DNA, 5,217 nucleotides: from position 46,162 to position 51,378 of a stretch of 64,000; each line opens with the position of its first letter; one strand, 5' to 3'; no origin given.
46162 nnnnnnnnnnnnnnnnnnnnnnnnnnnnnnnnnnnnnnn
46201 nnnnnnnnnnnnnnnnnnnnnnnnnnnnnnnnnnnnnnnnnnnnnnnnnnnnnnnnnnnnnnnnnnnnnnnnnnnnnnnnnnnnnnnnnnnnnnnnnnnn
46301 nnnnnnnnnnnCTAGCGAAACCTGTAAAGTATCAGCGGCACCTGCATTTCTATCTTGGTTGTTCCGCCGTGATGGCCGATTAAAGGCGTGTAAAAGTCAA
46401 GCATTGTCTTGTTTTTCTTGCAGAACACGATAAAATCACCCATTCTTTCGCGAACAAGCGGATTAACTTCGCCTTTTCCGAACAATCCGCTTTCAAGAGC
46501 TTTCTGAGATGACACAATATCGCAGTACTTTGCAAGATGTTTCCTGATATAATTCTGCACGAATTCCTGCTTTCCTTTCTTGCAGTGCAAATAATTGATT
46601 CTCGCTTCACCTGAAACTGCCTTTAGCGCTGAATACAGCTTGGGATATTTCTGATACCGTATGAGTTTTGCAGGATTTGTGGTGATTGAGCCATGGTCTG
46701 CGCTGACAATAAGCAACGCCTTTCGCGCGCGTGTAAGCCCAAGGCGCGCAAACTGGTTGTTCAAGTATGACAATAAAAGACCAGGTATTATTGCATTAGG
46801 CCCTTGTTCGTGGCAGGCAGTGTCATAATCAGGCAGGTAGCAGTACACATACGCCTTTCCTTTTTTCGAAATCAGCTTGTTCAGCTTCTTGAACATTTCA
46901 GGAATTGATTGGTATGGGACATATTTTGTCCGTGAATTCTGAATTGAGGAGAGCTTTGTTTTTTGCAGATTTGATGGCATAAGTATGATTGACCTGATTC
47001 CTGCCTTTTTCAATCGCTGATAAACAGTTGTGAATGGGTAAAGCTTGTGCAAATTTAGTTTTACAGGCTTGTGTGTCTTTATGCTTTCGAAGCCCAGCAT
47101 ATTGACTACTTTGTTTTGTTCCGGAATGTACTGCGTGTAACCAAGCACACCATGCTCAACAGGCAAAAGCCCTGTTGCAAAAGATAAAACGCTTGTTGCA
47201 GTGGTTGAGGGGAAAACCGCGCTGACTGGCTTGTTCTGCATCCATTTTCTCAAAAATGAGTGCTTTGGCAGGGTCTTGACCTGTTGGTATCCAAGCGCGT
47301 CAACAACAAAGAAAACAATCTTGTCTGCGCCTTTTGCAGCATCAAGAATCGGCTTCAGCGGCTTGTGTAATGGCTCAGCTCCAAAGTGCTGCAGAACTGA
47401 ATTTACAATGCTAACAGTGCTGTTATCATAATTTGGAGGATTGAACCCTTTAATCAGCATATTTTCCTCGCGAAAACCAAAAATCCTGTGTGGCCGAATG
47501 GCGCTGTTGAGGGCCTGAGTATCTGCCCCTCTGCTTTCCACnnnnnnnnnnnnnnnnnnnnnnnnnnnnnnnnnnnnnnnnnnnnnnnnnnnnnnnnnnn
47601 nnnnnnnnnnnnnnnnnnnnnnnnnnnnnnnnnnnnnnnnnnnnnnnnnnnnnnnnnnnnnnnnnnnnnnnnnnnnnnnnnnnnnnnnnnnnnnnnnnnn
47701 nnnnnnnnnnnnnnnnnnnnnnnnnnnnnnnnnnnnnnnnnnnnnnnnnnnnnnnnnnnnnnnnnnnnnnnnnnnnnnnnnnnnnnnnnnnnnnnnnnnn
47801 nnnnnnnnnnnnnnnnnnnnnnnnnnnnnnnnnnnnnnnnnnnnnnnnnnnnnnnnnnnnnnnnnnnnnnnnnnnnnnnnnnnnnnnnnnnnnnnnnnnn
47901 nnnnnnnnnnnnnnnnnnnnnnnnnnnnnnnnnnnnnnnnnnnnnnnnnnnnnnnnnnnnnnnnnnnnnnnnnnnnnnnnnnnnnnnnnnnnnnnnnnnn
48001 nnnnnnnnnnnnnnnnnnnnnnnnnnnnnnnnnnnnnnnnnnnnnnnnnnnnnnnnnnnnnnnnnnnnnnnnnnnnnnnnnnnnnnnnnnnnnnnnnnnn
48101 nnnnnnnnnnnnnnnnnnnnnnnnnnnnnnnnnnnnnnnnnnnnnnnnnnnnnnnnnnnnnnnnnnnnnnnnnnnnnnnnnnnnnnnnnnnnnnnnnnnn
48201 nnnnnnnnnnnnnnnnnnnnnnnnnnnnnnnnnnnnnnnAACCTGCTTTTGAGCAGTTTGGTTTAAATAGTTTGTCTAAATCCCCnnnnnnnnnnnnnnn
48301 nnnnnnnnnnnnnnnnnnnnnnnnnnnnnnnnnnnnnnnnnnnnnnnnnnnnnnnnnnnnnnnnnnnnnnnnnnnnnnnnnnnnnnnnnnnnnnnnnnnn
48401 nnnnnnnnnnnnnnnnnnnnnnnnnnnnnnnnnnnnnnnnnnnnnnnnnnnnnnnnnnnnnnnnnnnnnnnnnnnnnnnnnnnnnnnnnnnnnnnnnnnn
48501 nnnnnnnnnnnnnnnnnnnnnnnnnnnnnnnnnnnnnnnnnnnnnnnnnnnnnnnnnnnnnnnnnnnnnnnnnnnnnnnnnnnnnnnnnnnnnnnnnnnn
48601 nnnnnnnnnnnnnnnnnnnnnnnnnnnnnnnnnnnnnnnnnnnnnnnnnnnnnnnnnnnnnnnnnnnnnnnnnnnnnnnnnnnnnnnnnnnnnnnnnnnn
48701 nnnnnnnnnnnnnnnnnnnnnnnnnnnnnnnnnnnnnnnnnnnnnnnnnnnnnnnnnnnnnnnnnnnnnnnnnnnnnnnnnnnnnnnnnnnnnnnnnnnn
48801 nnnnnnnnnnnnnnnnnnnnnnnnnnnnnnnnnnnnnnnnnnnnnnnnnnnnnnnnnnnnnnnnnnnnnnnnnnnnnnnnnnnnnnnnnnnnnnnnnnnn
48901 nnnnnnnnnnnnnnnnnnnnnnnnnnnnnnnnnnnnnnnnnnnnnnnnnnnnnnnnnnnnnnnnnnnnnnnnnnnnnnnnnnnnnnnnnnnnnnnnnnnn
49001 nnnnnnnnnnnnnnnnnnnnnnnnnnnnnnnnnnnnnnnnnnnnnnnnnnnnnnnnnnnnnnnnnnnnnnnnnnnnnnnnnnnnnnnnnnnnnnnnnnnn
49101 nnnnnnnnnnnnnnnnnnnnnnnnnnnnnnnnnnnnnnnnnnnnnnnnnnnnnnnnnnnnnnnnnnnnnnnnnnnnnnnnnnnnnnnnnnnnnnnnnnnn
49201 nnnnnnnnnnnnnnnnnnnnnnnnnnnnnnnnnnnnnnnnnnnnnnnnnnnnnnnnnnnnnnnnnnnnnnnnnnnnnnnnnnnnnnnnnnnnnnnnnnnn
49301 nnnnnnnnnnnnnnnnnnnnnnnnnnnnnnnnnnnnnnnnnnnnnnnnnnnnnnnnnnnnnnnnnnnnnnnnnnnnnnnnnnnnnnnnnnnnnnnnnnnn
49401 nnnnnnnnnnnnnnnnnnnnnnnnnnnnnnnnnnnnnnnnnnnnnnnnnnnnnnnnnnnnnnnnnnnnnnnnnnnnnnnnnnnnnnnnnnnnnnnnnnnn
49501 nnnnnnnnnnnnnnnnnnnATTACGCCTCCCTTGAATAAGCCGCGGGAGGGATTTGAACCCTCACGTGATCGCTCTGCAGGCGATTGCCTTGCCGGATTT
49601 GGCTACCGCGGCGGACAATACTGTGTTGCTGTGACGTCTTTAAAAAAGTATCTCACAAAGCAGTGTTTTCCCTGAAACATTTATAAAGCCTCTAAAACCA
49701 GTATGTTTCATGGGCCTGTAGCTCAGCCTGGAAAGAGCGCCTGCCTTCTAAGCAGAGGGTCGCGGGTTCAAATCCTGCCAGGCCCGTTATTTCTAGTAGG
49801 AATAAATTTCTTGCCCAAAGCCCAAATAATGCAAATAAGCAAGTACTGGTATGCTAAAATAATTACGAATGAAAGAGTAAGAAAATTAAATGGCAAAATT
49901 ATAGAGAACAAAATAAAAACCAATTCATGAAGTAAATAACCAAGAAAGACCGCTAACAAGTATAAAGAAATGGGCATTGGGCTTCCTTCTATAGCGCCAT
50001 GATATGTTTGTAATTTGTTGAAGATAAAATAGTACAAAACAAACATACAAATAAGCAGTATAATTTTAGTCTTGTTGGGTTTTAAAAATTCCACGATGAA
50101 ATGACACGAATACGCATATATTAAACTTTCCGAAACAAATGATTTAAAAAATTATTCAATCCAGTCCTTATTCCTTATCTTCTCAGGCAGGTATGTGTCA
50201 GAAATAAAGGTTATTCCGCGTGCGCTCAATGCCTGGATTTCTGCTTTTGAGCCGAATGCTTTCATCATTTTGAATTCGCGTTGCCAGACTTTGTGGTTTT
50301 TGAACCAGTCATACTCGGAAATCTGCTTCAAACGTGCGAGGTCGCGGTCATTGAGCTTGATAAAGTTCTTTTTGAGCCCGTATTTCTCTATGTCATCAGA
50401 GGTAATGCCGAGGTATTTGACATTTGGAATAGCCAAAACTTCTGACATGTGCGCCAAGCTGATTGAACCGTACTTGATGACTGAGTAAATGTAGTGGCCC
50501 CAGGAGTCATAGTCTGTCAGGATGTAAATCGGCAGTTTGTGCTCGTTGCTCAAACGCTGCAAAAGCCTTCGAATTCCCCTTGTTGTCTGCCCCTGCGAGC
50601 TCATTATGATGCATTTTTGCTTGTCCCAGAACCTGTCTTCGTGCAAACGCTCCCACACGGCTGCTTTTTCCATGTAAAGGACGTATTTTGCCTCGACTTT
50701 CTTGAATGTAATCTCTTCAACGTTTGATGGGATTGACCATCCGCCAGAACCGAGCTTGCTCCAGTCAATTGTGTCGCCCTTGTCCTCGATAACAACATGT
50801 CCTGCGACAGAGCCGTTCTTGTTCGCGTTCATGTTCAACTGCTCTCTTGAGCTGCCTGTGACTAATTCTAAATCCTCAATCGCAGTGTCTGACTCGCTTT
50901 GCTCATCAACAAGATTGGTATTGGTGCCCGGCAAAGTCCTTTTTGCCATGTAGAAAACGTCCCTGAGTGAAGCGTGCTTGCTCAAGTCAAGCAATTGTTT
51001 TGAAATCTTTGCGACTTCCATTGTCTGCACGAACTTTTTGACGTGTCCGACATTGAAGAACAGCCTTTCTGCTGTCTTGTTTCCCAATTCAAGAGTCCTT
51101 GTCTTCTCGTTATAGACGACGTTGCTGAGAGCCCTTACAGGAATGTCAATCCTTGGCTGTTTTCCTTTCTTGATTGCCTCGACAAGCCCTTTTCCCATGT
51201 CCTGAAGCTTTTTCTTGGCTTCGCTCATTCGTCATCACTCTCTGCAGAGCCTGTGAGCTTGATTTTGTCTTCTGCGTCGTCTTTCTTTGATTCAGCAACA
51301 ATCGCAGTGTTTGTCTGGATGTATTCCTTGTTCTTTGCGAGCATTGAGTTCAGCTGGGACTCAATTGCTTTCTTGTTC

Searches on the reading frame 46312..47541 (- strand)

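Call 62: search_protein_families(library=pfam, proteins=[window:46312-47541:-], max_evalue=0.001)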
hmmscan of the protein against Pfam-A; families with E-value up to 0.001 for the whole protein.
window:46312-47541:- (409 aa): 1 family
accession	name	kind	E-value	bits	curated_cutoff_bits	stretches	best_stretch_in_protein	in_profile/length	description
PF01663.27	Phosphodiest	-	1.2e-17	65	23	1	76-379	2-322/342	Type I phosphodiesterase / nucleotide pyrophosphatase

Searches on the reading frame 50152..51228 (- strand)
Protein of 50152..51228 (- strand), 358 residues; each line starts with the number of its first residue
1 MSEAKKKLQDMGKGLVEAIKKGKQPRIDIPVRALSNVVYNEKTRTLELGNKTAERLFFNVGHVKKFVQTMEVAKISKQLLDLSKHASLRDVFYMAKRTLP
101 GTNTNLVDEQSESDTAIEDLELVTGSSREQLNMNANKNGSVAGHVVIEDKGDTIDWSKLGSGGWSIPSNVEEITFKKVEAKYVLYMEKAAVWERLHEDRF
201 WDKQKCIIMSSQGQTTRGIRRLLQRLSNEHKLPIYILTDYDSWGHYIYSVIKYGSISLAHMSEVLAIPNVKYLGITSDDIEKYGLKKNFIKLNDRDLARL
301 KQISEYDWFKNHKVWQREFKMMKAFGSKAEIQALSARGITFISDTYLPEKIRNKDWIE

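Call 62: search_protein_families(library=pfam, proteins=[window:50152-51228:-], max_evalue=0.001)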
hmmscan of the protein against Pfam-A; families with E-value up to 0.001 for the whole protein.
window:50152-51228:- (358 aa): 3 families
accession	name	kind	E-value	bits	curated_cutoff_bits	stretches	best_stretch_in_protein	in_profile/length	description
PF21180.3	TOP6A-Spo11_Toprim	-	2.3e-58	197.4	24.1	1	182-351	1-170/170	Topoisomerase 6 subunit A/Spo11, Toprim domain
PF04406.19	TP6A_N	-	5.8e-15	55.3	26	1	64-132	1-61/62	Type IIB DNA topoisomerase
PF20768.2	Topo_VI_alpha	-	2e-09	37.5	23.6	1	139-177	5-48/50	All-beta domain in DNA topoisomerase VI alpha subunit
